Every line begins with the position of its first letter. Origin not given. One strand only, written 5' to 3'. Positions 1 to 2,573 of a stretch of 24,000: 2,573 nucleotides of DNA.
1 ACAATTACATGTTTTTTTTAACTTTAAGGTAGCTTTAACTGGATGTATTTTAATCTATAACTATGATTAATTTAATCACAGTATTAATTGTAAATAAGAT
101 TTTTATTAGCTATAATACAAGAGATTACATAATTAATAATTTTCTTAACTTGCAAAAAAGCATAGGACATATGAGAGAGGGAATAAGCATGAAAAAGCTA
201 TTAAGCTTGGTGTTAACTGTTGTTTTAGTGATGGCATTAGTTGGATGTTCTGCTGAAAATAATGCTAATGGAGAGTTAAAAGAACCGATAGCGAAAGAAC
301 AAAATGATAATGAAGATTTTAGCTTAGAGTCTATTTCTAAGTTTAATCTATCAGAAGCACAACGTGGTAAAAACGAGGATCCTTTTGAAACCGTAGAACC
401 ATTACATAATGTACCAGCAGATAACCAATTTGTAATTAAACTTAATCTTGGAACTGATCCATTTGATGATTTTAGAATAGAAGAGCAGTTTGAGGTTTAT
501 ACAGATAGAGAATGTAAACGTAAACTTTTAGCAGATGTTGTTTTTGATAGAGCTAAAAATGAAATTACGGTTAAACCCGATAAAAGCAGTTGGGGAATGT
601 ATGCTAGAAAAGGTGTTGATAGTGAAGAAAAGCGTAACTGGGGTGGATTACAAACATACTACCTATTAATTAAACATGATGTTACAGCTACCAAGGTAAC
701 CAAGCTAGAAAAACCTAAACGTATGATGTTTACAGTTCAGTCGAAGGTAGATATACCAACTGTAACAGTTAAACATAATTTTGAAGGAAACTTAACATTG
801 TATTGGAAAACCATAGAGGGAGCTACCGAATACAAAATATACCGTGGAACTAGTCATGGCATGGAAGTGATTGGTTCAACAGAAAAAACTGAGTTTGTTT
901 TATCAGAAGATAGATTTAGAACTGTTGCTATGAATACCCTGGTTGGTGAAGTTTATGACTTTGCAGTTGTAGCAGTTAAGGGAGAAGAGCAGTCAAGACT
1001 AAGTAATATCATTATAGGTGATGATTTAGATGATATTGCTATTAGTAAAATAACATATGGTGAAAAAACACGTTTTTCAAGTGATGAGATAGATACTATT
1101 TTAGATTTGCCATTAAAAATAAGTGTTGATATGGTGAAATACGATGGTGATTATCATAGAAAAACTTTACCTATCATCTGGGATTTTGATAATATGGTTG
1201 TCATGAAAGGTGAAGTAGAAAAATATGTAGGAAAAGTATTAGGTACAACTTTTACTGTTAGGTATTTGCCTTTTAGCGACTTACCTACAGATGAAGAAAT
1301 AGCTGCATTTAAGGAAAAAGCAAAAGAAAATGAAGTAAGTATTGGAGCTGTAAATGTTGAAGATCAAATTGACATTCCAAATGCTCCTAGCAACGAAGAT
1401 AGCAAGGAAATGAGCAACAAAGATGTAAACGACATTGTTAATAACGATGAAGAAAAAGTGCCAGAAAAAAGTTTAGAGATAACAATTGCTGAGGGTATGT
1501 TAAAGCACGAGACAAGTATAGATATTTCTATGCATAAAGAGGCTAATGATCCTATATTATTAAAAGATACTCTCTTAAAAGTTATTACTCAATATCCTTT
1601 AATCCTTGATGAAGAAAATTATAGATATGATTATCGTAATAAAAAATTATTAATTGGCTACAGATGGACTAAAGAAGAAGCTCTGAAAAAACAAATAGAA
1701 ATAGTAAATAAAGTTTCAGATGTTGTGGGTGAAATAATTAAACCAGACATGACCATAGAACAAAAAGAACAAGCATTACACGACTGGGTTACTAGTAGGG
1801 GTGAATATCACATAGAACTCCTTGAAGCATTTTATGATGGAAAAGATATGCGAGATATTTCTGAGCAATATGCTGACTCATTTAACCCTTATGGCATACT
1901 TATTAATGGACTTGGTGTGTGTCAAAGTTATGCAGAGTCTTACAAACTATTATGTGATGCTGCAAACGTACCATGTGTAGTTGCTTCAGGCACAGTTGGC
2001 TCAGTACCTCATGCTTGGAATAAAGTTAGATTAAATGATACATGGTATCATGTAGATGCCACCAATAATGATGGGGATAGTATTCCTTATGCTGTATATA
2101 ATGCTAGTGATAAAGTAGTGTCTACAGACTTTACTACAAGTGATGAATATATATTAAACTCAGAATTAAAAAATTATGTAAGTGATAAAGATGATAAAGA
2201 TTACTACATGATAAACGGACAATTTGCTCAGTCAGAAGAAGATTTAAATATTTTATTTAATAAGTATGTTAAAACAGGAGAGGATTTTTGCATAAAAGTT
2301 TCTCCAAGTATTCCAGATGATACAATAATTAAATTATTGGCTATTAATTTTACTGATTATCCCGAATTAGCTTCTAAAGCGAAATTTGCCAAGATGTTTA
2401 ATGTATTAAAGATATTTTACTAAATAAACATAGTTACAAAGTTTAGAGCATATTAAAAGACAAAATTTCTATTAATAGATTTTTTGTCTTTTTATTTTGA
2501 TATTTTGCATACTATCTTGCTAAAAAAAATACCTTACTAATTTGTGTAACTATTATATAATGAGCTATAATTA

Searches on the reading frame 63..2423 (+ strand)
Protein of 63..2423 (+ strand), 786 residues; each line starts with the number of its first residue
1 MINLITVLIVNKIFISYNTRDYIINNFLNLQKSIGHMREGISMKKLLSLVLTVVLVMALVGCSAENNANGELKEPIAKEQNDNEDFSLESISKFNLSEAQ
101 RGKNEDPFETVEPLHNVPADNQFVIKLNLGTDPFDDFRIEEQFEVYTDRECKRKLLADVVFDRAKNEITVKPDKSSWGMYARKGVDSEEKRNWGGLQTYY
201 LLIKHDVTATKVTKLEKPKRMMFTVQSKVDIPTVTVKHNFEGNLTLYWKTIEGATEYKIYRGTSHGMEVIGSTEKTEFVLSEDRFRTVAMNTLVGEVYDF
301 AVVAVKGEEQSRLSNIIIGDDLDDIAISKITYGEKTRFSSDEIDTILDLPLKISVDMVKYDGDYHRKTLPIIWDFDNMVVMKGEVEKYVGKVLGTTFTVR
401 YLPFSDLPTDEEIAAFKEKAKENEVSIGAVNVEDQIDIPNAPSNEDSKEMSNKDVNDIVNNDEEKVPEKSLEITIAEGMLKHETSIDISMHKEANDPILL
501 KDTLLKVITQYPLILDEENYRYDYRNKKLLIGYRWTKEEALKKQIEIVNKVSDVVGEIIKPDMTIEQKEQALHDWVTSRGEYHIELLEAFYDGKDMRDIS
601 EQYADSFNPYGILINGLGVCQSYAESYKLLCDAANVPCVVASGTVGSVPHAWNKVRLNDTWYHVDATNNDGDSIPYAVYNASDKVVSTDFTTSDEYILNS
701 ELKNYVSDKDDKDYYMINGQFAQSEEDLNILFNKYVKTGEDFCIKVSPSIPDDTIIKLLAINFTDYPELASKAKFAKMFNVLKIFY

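Call 24: find_encoding_contigs(protein=window:63-2423:+, flank=10000, max_places=3)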
Protein window:63-2423:+ (786 aa): no gene with exactly this product is on record in the collection.
